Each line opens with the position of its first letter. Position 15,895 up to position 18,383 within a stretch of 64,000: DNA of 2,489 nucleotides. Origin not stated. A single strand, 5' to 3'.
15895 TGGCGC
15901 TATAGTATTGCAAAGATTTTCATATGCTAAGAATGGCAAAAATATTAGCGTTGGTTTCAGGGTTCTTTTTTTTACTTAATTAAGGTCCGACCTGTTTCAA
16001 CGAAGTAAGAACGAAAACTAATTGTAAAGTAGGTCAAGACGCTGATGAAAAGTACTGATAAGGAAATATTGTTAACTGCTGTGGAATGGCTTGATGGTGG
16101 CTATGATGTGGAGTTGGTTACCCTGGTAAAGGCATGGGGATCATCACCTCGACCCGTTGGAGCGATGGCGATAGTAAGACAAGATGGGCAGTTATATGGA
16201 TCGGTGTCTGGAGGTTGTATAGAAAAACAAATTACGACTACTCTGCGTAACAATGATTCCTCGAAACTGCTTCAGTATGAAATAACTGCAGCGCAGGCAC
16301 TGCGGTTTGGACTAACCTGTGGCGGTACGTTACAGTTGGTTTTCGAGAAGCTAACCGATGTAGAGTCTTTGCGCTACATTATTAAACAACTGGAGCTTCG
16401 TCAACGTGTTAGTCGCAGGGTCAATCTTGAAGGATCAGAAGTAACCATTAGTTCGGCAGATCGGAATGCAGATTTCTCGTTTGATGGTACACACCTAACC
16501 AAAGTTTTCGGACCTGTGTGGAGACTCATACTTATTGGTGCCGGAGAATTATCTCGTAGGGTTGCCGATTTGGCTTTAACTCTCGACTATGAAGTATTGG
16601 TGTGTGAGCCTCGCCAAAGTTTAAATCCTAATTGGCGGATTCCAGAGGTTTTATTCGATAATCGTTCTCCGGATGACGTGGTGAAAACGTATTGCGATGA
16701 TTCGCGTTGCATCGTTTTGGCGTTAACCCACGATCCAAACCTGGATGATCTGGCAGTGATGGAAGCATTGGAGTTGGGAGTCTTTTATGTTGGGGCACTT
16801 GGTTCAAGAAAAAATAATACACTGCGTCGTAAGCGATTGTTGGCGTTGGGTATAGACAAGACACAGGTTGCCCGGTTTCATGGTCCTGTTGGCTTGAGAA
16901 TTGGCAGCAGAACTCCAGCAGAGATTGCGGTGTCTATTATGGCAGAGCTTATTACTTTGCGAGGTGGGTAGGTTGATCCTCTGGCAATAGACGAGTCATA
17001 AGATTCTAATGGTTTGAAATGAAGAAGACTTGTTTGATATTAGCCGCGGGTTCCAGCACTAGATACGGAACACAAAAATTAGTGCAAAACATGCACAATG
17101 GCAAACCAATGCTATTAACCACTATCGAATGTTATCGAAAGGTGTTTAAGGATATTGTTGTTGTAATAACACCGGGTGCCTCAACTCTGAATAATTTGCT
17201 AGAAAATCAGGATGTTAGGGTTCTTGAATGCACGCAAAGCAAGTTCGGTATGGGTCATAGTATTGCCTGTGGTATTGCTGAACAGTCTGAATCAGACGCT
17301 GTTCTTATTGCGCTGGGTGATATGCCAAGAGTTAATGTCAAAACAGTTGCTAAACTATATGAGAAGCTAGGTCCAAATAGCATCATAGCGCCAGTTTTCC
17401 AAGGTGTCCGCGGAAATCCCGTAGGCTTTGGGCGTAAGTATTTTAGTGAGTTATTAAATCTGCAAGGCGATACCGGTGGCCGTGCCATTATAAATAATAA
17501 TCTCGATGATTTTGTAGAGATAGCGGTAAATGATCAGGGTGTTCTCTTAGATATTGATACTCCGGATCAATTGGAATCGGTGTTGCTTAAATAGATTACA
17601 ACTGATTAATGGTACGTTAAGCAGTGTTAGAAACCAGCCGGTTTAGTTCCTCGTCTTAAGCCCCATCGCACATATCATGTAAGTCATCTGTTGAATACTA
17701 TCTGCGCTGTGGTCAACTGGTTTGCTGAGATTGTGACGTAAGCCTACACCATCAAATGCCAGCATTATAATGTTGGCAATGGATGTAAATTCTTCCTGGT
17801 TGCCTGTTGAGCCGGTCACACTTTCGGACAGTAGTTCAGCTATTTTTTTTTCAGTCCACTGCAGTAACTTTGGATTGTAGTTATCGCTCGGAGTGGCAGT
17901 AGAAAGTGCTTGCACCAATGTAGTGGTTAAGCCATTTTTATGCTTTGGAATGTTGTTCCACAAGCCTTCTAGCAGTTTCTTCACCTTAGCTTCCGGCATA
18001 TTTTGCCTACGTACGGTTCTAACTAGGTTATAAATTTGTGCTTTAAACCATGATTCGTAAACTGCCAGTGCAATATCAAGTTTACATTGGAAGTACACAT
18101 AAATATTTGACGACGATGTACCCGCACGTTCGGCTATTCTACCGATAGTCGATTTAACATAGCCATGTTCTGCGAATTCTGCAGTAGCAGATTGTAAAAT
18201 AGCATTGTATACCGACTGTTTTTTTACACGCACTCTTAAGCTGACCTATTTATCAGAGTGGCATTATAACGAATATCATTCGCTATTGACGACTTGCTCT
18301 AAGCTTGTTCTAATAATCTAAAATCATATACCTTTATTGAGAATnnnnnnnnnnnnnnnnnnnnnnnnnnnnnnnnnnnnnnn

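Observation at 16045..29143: Incomplete NicX-type N-heteroaromatic catabolic island with its own cofactor maturation genes and a Liv-type importer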

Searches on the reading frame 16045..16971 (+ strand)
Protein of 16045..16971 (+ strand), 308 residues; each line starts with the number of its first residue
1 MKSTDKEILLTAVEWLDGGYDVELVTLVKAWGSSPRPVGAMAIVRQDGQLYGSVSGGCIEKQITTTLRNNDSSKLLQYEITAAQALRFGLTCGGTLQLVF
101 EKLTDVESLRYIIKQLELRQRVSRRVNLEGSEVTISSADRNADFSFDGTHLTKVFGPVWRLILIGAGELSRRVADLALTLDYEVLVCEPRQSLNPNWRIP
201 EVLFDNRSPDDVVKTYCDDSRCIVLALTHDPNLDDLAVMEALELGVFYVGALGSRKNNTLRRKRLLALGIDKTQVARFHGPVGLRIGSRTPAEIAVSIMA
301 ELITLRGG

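Call 3: search_protein_families(library=pfam, proteins=[window:16045-16971:+])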
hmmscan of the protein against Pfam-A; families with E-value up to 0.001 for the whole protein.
window:16045-16971:+ (308 aa): 2 families
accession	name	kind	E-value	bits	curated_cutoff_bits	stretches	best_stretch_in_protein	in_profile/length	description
PF13478.12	XdhC_C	-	1.5e-34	119.6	29.7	1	161-302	1-125/125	XdhC Rossmann domain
PF02625.21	XdhC_CoxI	-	5.6e-17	61.9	24.3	1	15-68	1-54/68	XdhC and CoxI family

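Call 4: search_protein_families(library=ncbifam, proteins=[window:16045-16971:+])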
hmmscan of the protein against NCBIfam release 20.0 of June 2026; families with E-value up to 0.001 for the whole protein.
window:16045-16971:+ (308 aa): 2 families
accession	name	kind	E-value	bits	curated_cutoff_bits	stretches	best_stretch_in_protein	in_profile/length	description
NF045664.1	XdhC_rel_AOR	equivalog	4.9e-44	151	350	2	148-306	184-344/346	XdhC family aldehyde oxidoreductase maturation factor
TIGR02964.1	xanthine_xdhC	equivalog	3.1e-26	92.4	161.6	1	24-303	2-246/246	xanthine dehydrogenase accessory protein XdhC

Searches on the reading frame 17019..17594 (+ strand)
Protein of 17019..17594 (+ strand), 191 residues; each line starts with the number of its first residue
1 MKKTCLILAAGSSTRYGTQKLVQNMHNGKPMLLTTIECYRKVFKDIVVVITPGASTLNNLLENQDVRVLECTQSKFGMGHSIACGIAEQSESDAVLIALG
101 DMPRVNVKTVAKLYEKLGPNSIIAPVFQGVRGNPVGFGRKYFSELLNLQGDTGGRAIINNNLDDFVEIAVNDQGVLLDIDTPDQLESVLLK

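Call 3: search_protein_families(library=pfam, proteins=[window:17019-17594:+])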
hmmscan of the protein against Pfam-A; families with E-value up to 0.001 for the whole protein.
window:17019-17594:+ (191 aa): 1 family
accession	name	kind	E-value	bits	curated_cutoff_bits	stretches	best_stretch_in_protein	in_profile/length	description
PF12804.13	NTP_transf_3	-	1.9e-34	119.6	27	1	5-161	1-157/160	MobA-like NTP transferase domain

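Call 4: search_protein_families(library=ncbifam, proteins=[window:17019-17594:+])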
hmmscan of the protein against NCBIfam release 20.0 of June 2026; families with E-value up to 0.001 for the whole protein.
window:17019-17594:+ (191 aa): 25 families
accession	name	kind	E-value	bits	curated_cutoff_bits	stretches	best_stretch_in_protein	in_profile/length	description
TIGR03310.1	matur_MocA_YgfJ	equivalog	9.5e-39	133.3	186.45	1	5-186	2-186/188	molybdenum cofactor cytidylyltransferase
NF045665.1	NTPtran_DVU1551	equivalog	4.2e-29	101.7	315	1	5-187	3-188/359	DVU_1551 family NTP transferase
TIGR03202.1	pucB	equivalog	3.5e-27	95.4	235.05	1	6-184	4-191/192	xanthine dehydrogenase accessory protein PucB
NF045782.1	NicBOxredNboR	equivalog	5.9e-16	58.7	260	1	3-186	9-203/206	nicotine blue oxidoreductase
TIGR01173.1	glmU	equivalog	2e-14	53.3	366.85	1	5-139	3-137/452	bifunctional UDP-N-acetylglucosamine diphosphorylase/glucosamine-1-phosphate N-acetyltransferase GlmU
NF010935.0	PRK14355.1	equivalog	5.1e-14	51.8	718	1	4-139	5-143/459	bifunctional UDP-N-acetylglucosamine diphosphorylase/glucosamine-1-phosphate N-acetyltransferase GlmU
NF010937.0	PRK14357.1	equivalog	3.8e-13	49.1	658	1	5-139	3-136/448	bifunctional UDP-N-acetylglucosamine diphosphorylase/glucosamine-1-phosphate N-acetyltransferase GlmU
NF010934.1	PRK14354.1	equivalog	6.5e-12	44.7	450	1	5-139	2-137/447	bifunctional UDP-N-acetylglucosamine diphosphorylase/glucosamine-1-phosphate N-acetyltransferase GlmU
NF010932.0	PRK14352.1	equivalog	1.2e-11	44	611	1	3-139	7-148/488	bifunctional UDP-N-acetylglucosamine diphosphorylase/glucosamine-1-phosphate N-acetyltransferase GlmU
NF010933.0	PRK14353.1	equivalog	2.5e-11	42.9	505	1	3-139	6-145/453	bifunctional UDP-N-acetylglucosamine diphosphorylase/glucosamine-1-phosphate N-acetyltransferase GlmU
NF001457.0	PRK00317.1-3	equivalog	2.9e-11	43.2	164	1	4-126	3-122/200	molybdenum cofactor guanylyltransferase MobA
NF010936.0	PRK14356.1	equivalog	3.2e-11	42.8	666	1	3-118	6-124/456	bifunctional UDP-N-acetylglucosamine diphosphorylase/glucosamine-1-phosphate N-acetyltransferase GlmU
NF002741.0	PRK02726.1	equivalog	5.7e-10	39.1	179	1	4-187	9-193/200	molybdenum cofactor guanylyltransferase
NF006986.0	PRK09451.1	equivalog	9.2e-10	37.9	725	1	3-139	6-141/456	bifunctional UDP-N-acetylglucosamine diphosphorylase/glucosamine-1-phosphate N-acetyltransferase GlmU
NF010939.0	PRK14359.1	equivalog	5.3e-09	35.2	592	1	2-139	2-136/430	bifunctional UDP-N-acetylglucosamine diphosphorylase/glucosamine-1-phosphate N-acetyltransferase GlmU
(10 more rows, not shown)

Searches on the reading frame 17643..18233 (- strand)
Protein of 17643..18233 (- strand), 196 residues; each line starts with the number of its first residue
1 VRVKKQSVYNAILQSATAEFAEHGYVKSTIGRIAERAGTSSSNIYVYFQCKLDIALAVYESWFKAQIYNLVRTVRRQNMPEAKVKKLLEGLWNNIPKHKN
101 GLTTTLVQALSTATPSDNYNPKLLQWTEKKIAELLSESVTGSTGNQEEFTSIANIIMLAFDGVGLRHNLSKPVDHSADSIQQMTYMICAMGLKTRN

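Call 3: search_protein_families(library=pfam, proteins=[window:17643-18233:-])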
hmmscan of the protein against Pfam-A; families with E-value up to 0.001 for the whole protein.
window:17643-18233:- (196 aa): 1 family
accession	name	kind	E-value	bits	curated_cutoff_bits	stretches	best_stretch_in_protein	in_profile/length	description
PF00440.29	TetR_N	-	1.5e-10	41.2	24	1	12-58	1-47/47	Bacterial regulatory proteins, tetR family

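Call 4: search_protein_families(library=ncbifam, proteins=[window:17643-18233:-])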
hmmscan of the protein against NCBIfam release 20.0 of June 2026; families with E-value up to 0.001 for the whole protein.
window:17643-18233:- (196 aa): 13 families
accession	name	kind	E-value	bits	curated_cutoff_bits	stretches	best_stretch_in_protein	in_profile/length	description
NF053878.1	FATransRegFadRBac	equivalog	1.8e-12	47.4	200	1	7-99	3-95/190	fatty acid metabolism transcriptional regulator FadR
NF041196.1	ScbR_bind_reg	equivalog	1.3e-11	45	150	1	10-184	9-182/191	ScbR family autoregulator-binding transcription factor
TIGR03384.1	betaine_BetI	equivalog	1.3e-09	38.1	201.3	1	10-184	10-182/189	choline-binding transcriptional repressor BetI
NF001978.0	PRK00767.1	equivalog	2.3e-08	34.1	118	1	10-183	12-183/197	transcriptional regulator BetI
NF053731.1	TransRegFasRMycb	equivalog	5.8e-08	32.8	330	1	5-101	9-105/199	HTH-type transcriptional activator FasR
NF051457.1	acryl_TF_AcuR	equivalog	1.3e-06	27.8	247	1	5-172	15-188/204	acrylate utilization transcriptional regulator AcuR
TIGR03613.1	RutR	equivalog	3.6e-06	27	368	1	9-85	10-85/202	pyrimidine utilization regulatory protein R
NF037937.1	septum_RefZ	equivalog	3.8e-06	26.9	180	1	11-92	3-86/195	forespore capture DNA-binding protein RefZ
NF011584.0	PRK15008.1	equivalog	2.4e-05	24.3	230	1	10-85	21-95/212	HTH-type transcriptional regulator RutR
NF007949.0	PRK10668.1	equivalog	7.5e-05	22.3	271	1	7-61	11-65/216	multidrug efflux transporter transcriptional repressor AcrR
NF051852.1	efflux_TF_MtrR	exception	8.1e-05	22.5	280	1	9-97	12-101/205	multidrug efflux system transcriptional repressor MtrR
TIGR03968.1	mycofact_TetR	equivalog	0.0001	22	224.9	1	10-65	12-67/190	mycofactocin system transcriptional regulator MftR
NF007430.0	PRK09975.1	equivalog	0.00062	18.9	274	1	11-61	15-65/220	acrEF/envCD operon transcriptional regulator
